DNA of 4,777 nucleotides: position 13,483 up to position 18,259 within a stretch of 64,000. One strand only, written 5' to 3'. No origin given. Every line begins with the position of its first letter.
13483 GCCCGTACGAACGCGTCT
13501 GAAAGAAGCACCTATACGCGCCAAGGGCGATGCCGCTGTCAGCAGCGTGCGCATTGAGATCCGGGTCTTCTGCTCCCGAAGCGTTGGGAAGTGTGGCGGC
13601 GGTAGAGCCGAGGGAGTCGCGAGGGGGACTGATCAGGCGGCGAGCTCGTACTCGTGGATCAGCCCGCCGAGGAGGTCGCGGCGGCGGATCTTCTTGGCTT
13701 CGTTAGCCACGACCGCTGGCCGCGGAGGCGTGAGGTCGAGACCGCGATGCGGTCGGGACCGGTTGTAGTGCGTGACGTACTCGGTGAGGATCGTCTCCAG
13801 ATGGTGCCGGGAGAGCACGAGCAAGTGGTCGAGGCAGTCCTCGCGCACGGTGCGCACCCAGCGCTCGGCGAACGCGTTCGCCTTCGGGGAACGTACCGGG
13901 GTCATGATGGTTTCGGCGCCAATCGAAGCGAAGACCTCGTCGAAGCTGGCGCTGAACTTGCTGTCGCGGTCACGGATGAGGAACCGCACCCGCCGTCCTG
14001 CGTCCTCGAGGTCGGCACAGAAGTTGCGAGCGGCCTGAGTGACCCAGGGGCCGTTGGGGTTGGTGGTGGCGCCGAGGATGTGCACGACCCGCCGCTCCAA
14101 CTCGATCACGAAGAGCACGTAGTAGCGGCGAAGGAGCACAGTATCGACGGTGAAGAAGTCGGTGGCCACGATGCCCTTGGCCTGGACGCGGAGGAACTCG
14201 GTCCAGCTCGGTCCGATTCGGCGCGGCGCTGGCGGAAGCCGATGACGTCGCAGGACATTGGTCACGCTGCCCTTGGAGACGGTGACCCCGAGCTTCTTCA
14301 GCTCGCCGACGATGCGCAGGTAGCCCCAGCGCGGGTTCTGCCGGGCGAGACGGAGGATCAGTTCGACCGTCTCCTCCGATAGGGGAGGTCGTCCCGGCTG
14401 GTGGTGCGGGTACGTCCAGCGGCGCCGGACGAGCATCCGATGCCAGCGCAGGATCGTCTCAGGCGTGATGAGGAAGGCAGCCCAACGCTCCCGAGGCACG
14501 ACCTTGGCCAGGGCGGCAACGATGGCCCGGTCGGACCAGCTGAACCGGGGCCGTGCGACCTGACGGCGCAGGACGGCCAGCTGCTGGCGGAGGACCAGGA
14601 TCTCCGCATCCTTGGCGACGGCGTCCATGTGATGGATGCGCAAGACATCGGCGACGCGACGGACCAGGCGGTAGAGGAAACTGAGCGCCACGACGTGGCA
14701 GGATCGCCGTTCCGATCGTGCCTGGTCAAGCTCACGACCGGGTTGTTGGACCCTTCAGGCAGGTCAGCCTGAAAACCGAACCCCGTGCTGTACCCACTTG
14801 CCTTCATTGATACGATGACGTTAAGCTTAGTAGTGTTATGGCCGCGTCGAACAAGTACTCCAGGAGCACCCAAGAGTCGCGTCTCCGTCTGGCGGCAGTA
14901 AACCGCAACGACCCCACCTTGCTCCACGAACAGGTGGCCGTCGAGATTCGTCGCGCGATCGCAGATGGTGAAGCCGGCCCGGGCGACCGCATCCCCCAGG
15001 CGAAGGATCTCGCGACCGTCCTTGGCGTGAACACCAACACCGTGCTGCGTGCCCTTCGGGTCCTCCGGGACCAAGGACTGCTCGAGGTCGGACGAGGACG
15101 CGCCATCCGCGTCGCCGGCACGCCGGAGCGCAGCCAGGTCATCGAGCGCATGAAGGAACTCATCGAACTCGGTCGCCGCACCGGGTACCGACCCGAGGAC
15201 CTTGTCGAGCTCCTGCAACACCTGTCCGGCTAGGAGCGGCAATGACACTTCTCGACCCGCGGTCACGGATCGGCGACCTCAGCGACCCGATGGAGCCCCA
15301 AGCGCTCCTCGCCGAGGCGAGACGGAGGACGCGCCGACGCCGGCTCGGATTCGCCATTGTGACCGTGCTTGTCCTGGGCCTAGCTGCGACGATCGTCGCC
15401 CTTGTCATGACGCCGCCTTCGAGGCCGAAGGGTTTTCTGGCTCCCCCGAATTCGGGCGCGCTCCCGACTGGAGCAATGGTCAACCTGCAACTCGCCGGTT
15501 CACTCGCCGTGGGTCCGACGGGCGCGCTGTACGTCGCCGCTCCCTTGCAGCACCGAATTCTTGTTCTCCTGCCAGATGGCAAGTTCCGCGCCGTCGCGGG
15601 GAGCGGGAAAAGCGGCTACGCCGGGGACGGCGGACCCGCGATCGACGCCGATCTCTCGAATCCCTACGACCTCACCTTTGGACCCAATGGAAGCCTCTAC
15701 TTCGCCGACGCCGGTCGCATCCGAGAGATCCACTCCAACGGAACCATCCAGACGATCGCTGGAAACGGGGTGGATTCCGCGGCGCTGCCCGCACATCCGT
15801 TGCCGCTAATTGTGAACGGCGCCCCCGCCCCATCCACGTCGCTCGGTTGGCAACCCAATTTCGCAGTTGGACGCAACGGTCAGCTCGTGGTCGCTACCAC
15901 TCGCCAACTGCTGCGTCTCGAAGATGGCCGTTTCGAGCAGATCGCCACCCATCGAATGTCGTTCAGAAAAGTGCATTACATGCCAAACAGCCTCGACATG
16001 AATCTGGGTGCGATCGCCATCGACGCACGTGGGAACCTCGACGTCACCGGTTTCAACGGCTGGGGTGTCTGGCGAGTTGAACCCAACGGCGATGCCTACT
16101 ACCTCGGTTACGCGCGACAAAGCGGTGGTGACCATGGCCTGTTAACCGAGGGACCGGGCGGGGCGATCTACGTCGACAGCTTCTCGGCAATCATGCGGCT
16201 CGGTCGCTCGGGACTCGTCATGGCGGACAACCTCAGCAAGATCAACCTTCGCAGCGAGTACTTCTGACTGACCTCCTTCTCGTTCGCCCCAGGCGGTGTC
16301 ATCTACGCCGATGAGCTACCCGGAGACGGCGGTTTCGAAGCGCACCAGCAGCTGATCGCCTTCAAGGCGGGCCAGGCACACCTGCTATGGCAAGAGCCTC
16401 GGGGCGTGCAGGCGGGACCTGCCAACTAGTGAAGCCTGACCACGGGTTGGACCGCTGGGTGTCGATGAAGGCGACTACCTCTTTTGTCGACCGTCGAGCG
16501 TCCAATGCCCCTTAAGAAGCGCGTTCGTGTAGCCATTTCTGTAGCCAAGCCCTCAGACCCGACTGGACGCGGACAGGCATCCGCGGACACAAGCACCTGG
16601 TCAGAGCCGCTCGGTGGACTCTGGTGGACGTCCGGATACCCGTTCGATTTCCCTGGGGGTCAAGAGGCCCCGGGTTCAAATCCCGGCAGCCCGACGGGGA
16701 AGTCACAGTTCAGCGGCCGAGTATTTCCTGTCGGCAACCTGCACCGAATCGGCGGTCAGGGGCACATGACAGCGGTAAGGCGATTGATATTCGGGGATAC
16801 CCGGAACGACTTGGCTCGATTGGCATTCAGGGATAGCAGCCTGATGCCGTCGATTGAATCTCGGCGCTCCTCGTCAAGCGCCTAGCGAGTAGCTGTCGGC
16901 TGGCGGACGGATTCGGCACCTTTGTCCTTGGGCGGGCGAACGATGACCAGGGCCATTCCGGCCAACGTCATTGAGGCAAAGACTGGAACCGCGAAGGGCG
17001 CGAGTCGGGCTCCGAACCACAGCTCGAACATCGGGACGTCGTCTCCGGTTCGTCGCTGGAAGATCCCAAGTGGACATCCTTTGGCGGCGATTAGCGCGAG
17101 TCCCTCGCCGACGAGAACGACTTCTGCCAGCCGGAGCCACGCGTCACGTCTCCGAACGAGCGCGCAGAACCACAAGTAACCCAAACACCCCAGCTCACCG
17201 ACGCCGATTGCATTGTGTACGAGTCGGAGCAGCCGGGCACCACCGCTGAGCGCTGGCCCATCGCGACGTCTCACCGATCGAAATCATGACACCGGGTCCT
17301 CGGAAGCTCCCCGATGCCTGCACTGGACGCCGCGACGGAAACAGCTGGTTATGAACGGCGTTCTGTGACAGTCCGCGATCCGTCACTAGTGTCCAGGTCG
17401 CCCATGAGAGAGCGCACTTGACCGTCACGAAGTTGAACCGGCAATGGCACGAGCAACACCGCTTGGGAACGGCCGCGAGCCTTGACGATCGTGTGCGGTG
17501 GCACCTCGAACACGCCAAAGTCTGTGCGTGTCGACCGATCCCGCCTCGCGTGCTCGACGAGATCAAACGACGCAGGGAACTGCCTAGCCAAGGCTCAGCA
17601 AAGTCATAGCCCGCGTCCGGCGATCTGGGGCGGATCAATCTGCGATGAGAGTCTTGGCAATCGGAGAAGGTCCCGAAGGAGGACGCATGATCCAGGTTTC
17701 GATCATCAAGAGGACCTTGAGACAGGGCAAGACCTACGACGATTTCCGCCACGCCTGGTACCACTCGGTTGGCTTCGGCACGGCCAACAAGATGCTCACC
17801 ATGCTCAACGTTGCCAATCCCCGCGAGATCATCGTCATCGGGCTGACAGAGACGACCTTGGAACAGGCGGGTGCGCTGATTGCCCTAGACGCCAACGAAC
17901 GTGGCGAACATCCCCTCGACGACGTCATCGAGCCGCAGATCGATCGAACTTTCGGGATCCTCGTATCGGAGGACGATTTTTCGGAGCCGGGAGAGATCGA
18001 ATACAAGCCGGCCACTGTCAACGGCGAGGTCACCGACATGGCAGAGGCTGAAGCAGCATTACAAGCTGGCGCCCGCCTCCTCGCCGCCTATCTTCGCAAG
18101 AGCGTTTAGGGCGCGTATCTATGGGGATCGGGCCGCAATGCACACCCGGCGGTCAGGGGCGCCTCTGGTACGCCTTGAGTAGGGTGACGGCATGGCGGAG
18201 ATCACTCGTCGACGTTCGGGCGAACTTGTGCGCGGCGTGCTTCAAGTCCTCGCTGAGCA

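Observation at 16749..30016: Cassette-array-like architecture: a co-oriented 17-nt motif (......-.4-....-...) follows almost every gene unit across 13 kb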

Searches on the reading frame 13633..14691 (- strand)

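Call 29: search_protein_families(library=pfam, proteins=[window:13633-14691:-], max_evalue=0.01)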
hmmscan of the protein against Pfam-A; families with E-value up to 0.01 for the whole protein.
window:13633-14691:- (352 aa): 4 families
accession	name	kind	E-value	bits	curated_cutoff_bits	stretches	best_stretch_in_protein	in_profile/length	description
PF13683.12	rve_3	-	3.9e-14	52.6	26.5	1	258-323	2-67/67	Integrase core domain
PF13565.12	HTH_32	-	2.3e-08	34.9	33.7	1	80-147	2-73/73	Homeodomain-like domain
PF13276.12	HTH_21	-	0.00012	22.7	28.1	1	106-158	4-58/60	HTH-like domain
PF01498.24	HTH_Tnp_Tc3_2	-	0.002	18.8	31.5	1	112-152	4-44/72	Transposase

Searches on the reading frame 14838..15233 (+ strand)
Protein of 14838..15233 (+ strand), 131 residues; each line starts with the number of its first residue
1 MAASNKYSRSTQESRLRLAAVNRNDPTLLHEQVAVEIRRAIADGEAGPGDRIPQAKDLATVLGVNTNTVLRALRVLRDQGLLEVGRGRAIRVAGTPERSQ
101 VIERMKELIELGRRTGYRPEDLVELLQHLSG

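Call 29: search_protein_families(library=pfam, proteins=[window:14838-15233:+], max_evalue=0.01)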
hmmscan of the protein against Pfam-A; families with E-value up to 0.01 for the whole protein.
window:14838-15233:+ (131 aa): 8 families
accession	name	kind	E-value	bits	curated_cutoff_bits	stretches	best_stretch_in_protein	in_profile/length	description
PF00392.27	GntR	-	1.7e-13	50.4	27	1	30-92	2-64/64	Bacterial regulatory proteins, gntR family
PF13545.12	HTH_Crp_2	-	1.2e-06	28.8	27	1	55-92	25-61/70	Crp-like helix-turn-helix domain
PF13730.12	HTH_36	-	0.00023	21.3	25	1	53-82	26-55/55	Helix-turn-helix domain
PF13412.12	HTH_24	-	0.0005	20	21.9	0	56-83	21-48/48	Winged helix-turn-helix DNA-binding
PF12840.13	HTH_20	-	0.0016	18.8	27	1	55-84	21-50/51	Helix-turn-helix domain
PF02082.26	Rrf2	-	0.0027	18.3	30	1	47-88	18-59/132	Iron-dependent Transcriptional regulator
PF12802.13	MarR_2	-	0.0028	18.2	27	0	50-86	20-54/61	MarR family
PF01325.25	Fe_dep_repress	-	0.0099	16.5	26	0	52-85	22-55/60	Iron dependent repressor, N-terminal DNA binding domain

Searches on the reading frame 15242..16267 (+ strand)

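Call 9: search_protein_families(library=pfam, proteins=[window:15242-16267:+], max_evalue=0.01)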
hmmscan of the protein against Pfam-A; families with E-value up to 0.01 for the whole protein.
window:15242-16267:+ (341 aa): 1 family
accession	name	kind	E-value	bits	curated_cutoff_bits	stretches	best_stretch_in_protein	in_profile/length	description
PF25021.1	TEN_NHL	-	1.9e-10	40.7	27.1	1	125-180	128-183/357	Teneurin NHL domain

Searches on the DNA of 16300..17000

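Call 13: search_rna_families(source=window, start=16300, end=17000, threshold=evalue, max_evalue=10, show_alignments=2)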
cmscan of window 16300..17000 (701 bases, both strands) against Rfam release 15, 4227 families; matches with E-value up to 10: 2.
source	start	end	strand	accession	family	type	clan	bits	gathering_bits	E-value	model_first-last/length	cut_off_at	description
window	16617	16690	+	RF01684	mascRNA-menRNA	Gene;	-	17.1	42.5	1.3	1-56/56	no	MALAT1-associated small cytoplasmic RNA/MEN beta RNA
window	16662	16722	-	RF02784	SorX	Gene; sRNA;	-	12.5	46.6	5.2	1-73/73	no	Singlet oxygen resistance RNA X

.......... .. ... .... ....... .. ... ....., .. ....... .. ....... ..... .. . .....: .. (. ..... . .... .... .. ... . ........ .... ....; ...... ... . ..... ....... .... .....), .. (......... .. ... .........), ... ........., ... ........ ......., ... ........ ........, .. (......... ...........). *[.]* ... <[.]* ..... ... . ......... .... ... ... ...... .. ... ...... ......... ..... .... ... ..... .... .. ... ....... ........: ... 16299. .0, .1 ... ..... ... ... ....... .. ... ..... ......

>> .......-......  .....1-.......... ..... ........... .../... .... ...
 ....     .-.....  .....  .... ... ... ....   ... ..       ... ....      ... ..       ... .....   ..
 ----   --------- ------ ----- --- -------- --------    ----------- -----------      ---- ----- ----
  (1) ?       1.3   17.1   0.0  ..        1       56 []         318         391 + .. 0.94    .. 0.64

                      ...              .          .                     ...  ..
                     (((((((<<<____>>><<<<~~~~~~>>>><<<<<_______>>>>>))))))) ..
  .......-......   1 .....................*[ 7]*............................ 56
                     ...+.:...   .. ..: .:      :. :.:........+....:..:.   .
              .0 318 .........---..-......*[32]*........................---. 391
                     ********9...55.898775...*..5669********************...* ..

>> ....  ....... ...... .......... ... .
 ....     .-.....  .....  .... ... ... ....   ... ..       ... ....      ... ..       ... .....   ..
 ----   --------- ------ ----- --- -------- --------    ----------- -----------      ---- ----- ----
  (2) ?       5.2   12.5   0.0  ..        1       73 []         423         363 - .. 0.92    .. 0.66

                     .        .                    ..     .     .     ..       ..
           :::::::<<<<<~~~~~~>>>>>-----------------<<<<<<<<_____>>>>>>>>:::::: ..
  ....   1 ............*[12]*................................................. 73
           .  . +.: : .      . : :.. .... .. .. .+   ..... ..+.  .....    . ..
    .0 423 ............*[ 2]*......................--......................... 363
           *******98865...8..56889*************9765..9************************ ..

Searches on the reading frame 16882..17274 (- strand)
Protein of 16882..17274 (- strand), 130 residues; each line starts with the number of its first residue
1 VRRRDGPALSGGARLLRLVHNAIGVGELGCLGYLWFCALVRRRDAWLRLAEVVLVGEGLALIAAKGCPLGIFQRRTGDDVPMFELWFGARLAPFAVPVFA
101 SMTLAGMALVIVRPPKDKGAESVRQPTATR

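Call 9: search_protein_families(library=pfam, proteins=[window:16882-17274:-], max_evalue=0.01)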
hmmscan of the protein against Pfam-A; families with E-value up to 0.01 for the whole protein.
window:16882-17274:- (130 aa): 0 families

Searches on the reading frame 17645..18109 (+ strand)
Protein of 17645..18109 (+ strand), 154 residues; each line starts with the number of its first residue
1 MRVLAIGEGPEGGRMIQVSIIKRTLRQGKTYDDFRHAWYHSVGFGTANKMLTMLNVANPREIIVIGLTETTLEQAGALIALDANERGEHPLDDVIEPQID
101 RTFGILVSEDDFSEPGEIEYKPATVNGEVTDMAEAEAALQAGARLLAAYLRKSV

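Call 9: search_protein_families(library=pfam, proteins=[window:17645-18109:+], max_evalue=0.01)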
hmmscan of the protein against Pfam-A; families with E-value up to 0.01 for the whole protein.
window:17645-18109:+ (154 aa): 0 families

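Call 17: find_homologous_proteins(query=window:17687-18109:+)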
Query window:17687-18109:+ (140 aa): 143 proteins with E <= 0.001 among 196 candidates; the best 120 are listed.
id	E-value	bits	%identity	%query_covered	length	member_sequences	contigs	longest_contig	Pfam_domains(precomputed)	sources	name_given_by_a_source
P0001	1.4e-76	273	93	100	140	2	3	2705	-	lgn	-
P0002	2.4e-66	240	80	99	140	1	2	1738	-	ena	-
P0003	5.2e-66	239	81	97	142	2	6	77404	-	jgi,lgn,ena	jgi:hypothetical protein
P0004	2.1e-65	237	97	81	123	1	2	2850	-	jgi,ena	jgi:hypothetical protein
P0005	5.5e-63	229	77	98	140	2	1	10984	-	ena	-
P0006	3.9e-62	226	77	97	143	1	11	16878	-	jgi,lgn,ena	jgi:hypothetical protein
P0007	9.6e-61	222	74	97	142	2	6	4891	-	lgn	-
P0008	2.6e-58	214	71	97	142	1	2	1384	-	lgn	-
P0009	1.0e-57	212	69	97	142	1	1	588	-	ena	-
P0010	1.8e-56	208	71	98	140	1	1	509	-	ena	-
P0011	1.9e-56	208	71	98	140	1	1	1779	-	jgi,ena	jgi:hypothetical protein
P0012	1.9e-56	208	71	98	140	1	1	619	-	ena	-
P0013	1.7e-55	205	70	95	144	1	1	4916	-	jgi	jgi:hypothetical protein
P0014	1.2e-54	202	67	95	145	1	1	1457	-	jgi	jgi:hypothetical protein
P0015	1.4e-54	202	70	99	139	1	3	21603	-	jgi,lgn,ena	jgi:hypothetical protein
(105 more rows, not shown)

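Call 18: find_encoding_contigs(protein=P0003, flank=10000, max_places=6)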
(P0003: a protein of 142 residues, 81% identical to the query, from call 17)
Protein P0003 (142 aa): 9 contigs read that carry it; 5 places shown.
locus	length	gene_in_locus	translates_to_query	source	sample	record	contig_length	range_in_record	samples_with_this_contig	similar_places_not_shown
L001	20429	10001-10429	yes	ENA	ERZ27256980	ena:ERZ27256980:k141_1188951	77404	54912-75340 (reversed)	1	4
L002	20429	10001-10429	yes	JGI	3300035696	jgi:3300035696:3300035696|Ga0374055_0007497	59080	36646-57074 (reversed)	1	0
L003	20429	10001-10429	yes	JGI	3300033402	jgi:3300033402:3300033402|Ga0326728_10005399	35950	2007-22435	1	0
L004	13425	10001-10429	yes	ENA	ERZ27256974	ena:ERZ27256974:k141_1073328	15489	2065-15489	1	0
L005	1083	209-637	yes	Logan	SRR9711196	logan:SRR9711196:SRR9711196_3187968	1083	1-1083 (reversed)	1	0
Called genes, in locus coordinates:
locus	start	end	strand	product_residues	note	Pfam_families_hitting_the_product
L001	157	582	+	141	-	PF08837:DUF1810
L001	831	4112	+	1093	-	PF00989:PAS, PF08447:PAS_3, PF08448:PAS_4 (weak), PF13426:PAS_9 (weak), PF00990:GGDEF, PF00563:EAL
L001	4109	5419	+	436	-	PF00155:Aminotran_1_2, PF00266:Aminotran_5 (weak)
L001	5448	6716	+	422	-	PF05977:MFS_3, PF07690:MFS_1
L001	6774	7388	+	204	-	PF13489:Methyltransf_23 (weak), PF00891:Methyltransf_2 (faint), PF05175:MTS (weak), PF13847:Methyltransf_31, PF08241:Methyltransf_11, PF08242:Methyltransf_12, PF13649:Methyltransf_25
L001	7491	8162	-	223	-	PF08044:DUF1707, PF09922:LiaF-like_C (weak)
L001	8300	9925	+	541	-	-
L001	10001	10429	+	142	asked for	-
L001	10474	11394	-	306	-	PF00106:adh_short, PF01370:Epimerase, PF08659:KR, PF13561:adh_short_C2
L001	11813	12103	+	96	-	PF07045:DUF1330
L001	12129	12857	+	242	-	-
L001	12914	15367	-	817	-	PF02687:FtsX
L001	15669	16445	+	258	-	PF00805:Pentapeptide, PF13576:Pentapeptide_3 (weak), PF12867:DinB_2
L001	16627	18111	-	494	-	PF07690:MFS_1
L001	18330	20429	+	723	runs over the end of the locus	PF06480:FtsH_ext, PF00004:AAA, PF13191:AAA_16 (faint), PF17862:AAA_lid_3, PF01434:Peptidase_M41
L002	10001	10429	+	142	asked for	-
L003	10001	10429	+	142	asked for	-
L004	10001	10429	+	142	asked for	-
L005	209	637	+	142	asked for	-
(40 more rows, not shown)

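Call 19: find_encoding_contigs(protein=P0006, flank=10000, max_places=6)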
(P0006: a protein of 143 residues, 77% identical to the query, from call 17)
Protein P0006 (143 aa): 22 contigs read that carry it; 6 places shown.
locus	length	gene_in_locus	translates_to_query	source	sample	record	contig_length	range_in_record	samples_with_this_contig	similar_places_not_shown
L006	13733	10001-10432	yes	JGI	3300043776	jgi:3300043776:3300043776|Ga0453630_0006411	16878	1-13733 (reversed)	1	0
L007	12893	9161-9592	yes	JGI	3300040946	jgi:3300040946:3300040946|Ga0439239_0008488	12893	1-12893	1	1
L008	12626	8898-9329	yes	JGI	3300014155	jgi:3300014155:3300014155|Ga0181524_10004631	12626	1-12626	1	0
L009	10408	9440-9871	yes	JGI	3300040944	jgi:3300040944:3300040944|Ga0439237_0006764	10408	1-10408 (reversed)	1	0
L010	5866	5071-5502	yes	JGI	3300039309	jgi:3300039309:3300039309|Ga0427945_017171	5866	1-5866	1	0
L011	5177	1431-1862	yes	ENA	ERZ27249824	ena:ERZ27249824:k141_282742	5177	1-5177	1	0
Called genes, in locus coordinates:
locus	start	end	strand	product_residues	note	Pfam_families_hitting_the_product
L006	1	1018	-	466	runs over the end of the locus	PF14691:Fer4_20, PF00070:Pyr_redox (faint), PF01494:FAD_binding_3 (faint), PF07992:Pyr_redox_2, PF12831:FAD_oxidored (weak), PF13450:NAD_binding_8, PF01593:Amino_oxidase (weak), PF07992:Pyr_redox_2, +2 more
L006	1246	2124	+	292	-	PF03009:GDPD, PF13653:GDPD_2 (faint)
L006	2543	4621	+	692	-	PF04185:Phosphoesterase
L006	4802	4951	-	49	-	PF25390:WD40_RLD (weak), PF00415:RCC1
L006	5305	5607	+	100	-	PF07045:DUF1330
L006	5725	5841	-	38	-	-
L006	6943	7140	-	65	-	-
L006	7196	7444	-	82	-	-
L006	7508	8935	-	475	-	PF01212:Beta_elim_lyase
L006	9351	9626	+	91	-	-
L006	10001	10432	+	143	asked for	-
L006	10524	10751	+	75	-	-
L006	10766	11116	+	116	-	-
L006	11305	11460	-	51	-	-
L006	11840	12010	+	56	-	-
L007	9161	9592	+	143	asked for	-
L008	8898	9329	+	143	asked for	-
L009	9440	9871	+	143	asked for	-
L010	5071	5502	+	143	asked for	-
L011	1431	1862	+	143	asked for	-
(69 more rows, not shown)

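Call 23: find_encoding_contigs(protein=P0001, flank=10000, max_places=6)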
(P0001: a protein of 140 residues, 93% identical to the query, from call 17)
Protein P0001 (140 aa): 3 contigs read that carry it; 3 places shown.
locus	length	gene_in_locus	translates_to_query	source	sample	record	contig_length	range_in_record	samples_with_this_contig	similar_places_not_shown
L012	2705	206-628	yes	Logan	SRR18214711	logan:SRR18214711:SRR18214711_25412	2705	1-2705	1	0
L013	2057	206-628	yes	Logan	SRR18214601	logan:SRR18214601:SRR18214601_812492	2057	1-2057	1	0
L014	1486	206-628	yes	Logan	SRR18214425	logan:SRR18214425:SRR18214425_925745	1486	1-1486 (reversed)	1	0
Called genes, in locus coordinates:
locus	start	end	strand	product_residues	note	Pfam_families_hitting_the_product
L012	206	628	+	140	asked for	-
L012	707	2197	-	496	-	PF01828:Peptidase_A4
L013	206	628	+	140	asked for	-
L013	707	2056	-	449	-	?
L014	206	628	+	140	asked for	-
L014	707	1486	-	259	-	?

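Call 24: find_encoding_contigs(protein=P0004, flank=10000, max_places=6)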
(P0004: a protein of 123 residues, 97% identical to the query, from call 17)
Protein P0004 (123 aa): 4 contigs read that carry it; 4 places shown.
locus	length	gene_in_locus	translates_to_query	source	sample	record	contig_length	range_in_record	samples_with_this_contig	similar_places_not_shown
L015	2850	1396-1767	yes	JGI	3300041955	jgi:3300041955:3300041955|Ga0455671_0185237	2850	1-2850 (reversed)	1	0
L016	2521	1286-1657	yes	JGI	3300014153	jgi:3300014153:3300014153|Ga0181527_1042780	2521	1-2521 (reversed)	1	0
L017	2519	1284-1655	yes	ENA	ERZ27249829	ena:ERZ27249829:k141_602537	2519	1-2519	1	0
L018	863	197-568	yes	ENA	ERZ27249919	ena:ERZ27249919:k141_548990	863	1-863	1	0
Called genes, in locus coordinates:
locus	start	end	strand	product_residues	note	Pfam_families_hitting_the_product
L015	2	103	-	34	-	?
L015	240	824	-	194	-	-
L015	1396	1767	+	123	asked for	-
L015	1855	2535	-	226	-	PF01828:Peptidase_A4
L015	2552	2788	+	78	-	-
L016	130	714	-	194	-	-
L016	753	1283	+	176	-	-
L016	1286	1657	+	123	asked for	-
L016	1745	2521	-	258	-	?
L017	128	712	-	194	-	-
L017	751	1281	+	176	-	-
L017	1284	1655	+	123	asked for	-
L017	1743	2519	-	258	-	?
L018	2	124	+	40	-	?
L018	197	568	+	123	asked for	-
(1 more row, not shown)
